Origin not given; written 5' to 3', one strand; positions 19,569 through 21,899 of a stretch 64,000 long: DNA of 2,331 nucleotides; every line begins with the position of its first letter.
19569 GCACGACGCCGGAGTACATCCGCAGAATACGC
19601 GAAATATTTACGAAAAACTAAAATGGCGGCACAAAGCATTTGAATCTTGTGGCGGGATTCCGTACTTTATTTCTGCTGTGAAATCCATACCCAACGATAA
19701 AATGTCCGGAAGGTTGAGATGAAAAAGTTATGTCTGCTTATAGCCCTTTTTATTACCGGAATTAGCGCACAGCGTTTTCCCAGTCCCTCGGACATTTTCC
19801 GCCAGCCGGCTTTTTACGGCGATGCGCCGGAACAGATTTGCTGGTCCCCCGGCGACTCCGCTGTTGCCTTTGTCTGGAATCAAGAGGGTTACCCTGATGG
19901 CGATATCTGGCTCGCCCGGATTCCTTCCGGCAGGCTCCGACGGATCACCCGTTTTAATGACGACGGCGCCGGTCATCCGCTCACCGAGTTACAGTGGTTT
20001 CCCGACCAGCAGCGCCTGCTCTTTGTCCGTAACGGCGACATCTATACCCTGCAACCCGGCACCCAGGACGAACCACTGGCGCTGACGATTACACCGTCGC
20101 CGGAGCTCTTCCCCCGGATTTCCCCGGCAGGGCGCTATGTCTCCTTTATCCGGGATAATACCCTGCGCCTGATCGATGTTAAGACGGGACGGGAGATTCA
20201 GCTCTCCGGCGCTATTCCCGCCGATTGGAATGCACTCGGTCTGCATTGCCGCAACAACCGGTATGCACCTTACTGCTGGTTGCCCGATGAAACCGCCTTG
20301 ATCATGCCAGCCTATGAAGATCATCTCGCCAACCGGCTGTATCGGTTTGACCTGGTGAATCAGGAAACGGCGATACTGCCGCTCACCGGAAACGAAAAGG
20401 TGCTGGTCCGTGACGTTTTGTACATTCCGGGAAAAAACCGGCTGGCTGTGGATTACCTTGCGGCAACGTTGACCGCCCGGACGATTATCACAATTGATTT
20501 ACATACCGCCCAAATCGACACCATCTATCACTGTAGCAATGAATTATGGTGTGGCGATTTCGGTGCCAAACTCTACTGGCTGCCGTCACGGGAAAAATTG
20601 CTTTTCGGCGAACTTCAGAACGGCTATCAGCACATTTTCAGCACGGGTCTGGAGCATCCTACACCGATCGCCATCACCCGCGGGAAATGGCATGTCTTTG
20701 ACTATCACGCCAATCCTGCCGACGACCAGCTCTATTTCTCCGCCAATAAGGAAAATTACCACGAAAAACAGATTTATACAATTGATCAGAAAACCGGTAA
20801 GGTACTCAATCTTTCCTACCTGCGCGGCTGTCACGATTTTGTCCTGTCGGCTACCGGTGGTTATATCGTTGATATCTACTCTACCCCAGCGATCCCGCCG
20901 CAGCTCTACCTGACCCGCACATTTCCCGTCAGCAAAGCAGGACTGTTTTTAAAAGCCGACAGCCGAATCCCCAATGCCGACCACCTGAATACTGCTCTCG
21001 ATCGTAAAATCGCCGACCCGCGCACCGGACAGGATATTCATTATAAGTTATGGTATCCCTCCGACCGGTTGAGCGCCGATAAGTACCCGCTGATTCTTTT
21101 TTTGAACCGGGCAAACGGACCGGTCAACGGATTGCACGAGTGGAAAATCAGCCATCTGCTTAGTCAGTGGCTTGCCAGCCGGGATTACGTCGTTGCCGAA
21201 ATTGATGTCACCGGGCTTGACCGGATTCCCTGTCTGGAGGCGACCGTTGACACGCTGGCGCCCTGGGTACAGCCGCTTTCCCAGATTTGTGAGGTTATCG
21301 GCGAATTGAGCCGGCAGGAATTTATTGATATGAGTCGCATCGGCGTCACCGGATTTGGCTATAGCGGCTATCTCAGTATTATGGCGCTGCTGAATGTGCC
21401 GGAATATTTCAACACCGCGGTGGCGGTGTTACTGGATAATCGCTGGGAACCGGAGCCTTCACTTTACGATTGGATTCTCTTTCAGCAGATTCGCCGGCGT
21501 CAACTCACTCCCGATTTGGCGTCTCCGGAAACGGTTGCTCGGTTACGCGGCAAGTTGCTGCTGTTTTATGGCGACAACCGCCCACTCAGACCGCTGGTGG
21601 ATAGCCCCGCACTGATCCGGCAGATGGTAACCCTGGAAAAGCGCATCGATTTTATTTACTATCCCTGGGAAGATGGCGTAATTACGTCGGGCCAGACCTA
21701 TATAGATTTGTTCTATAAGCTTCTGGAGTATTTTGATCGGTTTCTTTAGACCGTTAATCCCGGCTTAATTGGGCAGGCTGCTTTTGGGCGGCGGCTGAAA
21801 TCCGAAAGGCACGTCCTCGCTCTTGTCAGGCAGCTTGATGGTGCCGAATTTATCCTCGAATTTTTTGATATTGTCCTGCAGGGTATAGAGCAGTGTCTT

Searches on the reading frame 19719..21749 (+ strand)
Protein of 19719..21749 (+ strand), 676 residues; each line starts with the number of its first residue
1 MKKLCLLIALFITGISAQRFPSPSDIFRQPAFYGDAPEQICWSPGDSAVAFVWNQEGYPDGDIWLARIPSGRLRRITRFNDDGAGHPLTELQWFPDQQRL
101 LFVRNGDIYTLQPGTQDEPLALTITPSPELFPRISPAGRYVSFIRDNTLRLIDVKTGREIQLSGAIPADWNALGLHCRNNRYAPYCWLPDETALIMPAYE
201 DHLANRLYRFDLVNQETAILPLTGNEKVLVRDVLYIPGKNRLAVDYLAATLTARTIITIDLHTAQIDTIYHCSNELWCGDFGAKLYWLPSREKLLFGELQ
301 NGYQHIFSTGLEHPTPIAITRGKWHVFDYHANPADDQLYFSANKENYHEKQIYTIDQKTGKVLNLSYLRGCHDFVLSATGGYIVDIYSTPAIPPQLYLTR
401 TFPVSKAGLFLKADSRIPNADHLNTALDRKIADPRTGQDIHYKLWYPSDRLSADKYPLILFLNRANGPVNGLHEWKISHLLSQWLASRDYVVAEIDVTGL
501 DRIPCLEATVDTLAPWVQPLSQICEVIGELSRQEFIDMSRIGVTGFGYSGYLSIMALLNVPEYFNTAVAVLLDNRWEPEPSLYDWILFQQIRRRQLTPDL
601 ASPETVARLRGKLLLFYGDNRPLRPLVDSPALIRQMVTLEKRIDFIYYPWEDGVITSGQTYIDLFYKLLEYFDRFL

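Call 7: search_protein_families(library=pfam, proteins=[window:19719-21749:+])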
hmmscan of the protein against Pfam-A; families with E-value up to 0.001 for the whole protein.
window:19719-21749:+ (676 aa): 2 families
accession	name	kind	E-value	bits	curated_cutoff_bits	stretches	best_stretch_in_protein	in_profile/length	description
PF00930.27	DPPIV_N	-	2.6e-27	95.9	22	1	225-394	181-354/354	Dipeptidyl peptidase IV (DPP IV) N-terminal region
PF00326.27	Peptidase_S9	-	2.2e-07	31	22.6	1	482-673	7-207/213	Prolyl oligopeptidase family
